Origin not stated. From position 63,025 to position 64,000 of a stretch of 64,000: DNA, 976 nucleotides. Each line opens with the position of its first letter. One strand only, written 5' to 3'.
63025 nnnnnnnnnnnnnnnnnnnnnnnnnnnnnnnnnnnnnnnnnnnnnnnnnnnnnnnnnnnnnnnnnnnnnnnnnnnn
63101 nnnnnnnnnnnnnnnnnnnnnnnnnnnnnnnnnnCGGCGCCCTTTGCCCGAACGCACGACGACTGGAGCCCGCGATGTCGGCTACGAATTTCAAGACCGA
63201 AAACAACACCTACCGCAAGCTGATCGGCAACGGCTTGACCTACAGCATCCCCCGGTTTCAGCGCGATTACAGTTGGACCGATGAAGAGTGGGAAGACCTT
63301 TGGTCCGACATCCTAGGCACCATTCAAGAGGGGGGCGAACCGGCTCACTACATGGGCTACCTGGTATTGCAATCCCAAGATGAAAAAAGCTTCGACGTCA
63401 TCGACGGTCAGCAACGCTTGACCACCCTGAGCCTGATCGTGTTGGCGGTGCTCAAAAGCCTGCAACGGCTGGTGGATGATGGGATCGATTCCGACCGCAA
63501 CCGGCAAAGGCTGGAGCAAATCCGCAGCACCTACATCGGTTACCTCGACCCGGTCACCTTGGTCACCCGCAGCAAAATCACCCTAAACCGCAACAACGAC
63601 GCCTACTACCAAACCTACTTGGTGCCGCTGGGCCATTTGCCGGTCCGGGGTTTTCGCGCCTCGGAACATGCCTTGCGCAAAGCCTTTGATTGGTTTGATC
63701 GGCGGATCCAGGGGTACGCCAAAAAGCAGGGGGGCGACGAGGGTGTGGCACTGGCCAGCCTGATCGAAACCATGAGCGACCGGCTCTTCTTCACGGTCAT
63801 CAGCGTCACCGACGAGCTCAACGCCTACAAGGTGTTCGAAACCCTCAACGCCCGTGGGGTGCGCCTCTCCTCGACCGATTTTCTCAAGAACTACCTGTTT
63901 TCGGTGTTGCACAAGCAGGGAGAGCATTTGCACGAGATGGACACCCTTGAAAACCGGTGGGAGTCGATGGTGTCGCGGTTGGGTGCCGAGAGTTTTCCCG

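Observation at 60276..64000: SNF2-family helicase immediately followed by a DUF262 (GmrSD/SspE-like) protein: candidate uncharacterised defence/restriction module at the window edge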

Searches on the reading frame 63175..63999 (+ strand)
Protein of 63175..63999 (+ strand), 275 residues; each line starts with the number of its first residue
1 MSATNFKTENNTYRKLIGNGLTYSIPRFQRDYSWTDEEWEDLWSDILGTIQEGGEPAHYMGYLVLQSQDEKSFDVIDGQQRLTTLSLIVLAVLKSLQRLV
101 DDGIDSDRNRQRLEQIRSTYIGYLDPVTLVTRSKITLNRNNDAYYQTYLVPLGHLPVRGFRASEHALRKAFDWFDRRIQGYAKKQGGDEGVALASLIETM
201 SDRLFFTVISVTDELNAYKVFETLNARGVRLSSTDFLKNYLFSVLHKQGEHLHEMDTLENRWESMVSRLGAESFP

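Call 5: search_protein_families(library=pfam, proteins=[window:63175-63999:+], max_evalue=0.01)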
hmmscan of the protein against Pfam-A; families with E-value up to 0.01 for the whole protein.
window:63175-63999:+ (275 aa): 1 family
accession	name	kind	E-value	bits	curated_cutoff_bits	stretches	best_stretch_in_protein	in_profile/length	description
PF03235.19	GmrSD_N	-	4.3e-37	128.6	33.2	1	16-242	4-199/199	GmrSD restriction endonuclease, N-terminal domain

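Call 6: search_protein_families(library=padloc, proteins=[window:63175-63999:+], max_evalue=0.01)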
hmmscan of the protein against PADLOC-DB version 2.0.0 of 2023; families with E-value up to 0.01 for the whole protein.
window:63175-63999:+ (275 aa): 35 families (the best 25 are shown)
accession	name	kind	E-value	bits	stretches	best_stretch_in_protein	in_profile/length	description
PDLC02687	Orf5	-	4.6e-124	413.1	1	6-275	1-268/543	Orf5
PDLC04154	HEC-06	-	1.4e-123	411.5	1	1-275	1-274/569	-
PDLC04155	HEC-06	-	5.4e-55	184.9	1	4-273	3-263/562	-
PDLC04157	HEC-06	-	8.1e-52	174.5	1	22-271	22-257/558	-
PDLC02700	Orf5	-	1e-50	171.1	1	22-267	11-243/555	Orf5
PDLC02695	Orf5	-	3.3e-38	129.5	1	6-268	3-277/601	Orf5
PDLC02691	Orf5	-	2.8e-35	120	1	16-269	14-274/579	Orf5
PDLC02693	Orf5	-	3.4e-34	116.8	1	21-270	7-236/543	Orf5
PDLC02701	Orf5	-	3.5e-30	103.1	1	15-266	12-271/596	Orf5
PDLC02698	Orf5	-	1e-25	88.6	1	11-266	8-269/573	Orf5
PDLC04156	HEC-06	-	1.3e-25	88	1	13-271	11-269/562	-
PDLC02692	Orf5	-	5e-24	82.9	1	23-267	8-239/558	Orf5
PDLC02686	Orf5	-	9.9e-22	75.1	1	8-273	5-265/566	Orf5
PDLC02699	Orf5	-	2.7e-20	70.6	2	24-94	2-67/530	Orf5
PDLC02690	Orf5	-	2.9e-20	70.6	1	21-249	8-219/531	Orf5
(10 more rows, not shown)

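Call 7: search_protein_families(library=ncbifam, proteins=[window:63175-63999:+], max_evalue=0.01)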
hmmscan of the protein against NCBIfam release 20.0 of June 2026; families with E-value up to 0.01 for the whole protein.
window:63175-63999:+ (275 aa): 1 family
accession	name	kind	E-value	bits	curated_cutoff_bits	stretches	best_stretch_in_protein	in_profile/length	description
NF008890.0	PRK11924.1-3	equivalog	0.0049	16.3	284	0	163-201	37-75/205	RNA polymerase sigma factor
